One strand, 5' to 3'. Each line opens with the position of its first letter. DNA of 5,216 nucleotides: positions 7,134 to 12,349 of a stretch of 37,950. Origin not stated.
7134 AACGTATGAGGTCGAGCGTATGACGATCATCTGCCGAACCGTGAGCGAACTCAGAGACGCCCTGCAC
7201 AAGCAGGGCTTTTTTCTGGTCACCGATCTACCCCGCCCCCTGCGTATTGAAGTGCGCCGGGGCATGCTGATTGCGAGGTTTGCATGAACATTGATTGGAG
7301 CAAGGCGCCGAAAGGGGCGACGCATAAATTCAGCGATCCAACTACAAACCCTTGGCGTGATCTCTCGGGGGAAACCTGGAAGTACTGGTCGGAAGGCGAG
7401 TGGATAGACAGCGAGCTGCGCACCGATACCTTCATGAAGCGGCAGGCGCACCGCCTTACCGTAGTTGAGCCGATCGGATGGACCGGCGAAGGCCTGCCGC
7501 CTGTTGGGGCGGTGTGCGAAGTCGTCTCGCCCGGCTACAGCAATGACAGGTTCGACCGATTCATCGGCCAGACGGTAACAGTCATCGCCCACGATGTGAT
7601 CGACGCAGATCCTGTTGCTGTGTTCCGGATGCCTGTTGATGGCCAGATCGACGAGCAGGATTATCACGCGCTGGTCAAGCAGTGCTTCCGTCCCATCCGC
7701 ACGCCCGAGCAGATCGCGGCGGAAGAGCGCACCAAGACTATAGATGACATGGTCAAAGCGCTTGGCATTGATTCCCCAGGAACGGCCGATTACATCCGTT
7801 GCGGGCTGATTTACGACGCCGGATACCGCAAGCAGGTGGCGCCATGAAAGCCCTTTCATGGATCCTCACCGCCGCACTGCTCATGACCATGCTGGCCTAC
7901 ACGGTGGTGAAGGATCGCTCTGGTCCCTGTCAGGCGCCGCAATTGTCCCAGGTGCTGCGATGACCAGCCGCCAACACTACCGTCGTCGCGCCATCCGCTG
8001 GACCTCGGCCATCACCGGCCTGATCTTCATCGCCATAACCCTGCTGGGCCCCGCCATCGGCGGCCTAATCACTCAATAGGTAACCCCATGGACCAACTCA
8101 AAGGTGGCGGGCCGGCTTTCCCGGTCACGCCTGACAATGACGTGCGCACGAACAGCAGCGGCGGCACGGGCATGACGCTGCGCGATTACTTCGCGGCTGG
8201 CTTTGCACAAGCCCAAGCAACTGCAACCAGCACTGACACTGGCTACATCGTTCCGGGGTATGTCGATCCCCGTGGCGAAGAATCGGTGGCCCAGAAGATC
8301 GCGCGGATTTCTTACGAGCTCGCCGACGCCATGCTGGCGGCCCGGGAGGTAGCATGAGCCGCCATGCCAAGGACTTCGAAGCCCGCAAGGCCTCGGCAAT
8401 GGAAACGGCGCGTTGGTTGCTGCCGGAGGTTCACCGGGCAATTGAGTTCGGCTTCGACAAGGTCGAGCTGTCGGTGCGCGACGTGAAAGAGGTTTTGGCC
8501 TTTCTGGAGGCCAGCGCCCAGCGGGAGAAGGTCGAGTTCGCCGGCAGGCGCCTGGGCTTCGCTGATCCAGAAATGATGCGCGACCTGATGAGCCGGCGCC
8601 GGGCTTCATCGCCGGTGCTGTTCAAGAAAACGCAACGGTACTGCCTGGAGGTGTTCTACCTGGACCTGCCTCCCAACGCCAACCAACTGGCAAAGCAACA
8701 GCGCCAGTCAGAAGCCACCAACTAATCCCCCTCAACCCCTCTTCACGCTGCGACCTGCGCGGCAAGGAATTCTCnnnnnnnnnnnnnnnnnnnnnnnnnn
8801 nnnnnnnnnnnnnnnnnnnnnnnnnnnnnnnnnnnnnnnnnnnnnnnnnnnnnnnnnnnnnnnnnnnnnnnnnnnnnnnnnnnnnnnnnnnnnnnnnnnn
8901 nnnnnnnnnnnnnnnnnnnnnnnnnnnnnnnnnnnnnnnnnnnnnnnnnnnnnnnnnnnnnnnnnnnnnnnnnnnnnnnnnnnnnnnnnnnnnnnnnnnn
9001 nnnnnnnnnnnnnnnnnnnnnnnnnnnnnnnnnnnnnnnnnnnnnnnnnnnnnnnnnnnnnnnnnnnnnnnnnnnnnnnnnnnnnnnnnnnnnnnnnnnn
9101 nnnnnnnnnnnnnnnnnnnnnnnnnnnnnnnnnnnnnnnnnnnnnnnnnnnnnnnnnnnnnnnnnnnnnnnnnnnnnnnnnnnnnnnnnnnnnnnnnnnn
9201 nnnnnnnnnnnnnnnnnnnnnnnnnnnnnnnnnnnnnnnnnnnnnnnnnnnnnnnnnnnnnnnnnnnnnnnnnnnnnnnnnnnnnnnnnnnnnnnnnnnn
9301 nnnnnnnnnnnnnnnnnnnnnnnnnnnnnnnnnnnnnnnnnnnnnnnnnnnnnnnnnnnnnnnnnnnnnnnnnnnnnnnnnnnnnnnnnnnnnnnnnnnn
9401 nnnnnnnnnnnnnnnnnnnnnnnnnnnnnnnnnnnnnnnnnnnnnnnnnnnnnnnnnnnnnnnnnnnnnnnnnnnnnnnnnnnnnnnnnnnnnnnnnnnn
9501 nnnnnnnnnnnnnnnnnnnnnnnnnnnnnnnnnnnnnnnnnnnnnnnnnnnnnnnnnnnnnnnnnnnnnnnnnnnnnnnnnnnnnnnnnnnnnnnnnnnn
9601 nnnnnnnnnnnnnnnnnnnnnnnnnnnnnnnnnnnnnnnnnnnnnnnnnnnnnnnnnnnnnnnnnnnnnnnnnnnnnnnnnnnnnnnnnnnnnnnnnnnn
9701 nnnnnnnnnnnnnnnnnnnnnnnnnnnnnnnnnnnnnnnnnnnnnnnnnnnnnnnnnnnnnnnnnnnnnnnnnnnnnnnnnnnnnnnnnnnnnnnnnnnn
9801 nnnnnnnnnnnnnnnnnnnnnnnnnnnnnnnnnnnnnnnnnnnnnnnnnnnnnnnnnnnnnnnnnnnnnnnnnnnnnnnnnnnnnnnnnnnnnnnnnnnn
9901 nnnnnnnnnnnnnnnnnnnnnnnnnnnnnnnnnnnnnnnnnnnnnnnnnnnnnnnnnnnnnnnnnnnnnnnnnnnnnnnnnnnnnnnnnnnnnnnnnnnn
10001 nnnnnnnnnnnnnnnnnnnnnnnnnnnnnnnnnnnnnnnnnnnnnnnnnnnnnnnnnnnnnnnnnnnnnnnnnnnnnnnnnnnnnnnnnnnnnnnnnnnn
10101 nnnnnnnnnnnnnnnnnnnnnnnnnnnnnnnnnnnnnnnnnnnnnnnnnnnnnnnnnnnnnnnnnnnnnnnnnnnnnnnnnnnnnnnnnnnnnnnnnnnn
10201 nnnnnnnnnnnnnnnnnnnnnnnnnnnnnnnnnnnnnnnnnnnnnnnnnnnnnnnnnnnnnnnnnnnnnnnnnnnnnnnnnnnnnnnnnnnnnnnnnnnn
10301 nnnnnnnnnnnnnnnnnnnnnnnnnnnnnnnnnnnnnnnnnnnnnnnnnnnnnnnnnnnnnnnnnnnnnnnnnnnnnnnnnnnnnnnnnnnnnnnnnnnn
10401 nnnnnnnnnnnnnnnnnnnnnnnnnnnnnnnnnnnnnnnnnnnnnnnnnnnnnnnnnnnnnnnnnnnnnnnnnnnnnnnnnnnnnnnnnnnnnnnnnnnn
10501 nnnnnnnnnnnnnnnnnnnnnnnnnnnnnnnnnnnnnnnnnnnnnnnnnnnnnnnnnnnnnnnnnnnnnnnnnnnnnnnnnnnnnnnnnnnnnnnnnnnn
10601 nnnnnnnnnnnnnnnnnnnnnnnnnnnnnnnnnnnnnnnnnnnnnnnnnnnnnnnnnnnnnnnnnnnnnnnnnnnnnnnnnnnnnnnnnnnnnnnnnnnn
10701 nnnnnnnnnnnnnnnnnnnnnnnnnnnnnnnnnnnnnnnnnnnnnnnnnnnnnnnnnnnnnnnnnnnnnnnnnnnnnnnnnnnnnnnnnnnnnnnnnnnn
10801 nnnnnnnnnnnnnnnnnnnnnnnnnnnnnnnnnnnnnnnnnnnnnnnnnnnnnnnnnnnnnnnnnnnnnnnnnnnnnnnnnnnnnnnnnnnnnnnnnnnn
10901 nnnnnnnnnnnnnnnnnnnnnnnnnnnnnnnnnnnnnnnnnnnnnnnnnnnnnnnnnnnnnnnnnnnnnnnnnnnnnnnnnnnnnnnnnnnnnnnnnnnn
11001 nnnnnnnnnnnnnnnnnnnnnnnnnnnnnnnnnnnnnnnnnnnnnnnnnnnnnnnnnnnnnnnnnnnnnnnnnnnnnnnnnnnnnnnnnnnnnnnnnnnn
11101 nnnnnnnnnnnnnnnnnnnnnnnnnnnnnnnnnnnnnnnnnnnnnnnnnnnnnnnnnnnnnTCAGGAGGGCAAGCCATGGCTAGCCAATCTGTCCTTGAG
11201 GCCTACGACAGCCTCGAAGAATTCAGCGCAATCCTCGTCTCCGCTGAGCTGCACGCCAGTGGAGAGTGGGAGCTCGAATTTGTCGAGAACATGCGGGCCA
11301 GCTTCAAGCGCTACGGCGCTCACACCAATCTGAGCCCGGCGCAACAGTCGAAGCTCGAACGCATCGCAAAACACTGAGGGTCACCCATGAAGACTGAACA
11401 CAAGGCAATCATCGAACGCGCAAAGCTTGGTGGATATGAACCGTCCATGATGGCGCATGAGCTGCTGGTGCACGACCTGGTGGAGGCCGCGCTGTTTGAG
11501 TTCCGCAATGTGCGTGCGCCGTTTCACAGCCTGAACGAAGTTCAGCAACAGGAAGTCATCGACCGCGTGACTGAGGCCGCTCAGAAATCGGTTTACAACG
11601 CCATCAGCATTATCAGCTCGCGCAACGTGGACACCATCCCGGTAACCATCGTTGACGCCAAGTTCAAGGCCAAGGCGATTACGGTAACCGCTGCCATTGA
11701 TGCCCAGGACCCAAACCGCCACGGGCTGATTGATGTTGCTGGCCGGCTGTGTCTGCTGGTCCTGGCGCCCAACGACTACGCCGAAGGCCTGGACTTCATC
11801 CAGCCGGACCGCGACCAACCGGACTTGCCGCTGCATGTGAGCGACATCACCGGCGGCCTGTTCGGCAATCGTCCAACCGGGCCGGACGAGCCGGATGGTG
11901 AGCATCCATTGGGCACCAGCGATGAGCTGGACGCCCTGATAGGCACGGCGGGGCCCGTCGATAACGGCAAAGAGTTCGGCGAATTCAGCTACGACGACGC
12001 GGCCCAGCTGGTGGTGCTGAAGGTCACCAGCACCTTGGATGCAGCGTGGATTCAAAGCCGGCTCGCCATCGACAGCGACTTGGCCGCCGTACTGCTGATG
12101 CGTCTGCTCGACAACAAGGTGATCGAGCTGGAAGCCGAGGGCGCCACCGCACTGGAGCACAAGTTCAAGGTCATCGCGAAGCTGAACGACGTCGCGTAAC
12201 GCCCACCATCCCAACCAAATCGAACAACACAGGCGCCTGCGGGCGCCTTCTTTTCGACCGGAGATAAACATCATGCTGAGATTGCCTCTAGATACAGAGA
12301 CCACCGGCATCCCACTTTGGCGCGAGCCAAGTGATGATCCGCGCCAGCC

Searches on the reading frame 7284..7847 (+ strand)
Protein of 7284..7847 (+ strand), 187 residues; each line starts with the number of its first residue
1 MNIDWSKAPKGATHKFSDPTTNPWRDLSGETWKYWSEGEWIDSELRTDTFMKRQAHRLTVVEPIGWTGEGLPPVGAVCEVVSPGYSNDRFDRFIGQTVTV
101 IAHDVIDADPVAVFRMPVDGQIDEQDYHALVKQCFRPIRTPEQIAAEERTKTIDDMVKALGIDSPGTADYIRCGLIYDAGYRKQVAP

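Call 24: search_protein_families(library=phrogs, proteins=[window:7284-7847:+], max_evalue=0.001)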
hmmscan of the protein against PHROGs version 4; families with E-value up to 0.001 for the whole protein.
window:7284-7847:+ (187 aa): 2 families
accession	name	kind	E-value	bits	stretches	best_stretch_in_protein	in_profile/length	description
phrog_3483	-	unknown function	3.1e-40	139.1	1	1-186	2-181/183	-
phrog_7798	-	unknown function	9.5e-14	53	1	58-186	89-215/221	-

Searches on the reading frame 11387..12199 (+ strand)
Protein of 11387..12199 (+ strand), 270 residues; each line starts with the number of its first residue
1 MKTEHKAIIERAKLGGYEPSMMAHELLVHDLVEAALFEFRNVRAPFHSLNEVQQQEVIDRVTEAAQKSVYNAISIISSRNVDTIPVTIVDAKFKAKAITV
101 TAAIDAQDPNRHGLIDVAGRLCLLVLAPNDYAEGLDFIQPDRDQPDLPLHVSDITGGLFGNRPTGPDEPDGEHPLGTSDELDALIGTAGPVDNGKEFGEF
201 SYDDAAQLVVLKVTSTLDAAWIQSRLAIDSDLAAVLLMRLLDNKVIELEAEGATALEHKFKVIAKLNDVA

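Call 15: search_protein_families(library=pfam, proteins=[window:11387-12199:+], max_evalue=0.01)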
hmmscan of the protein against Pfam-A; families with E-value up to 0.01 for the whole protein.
window:11387-12199:+ (270 aa): 1 family
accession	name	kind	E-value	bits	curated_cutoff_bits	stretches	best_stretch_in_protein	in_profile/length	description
PF14394.12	DUF4423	-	0.0026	18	30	1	215-254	35-74/165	Domain of unknown function (DUF4423)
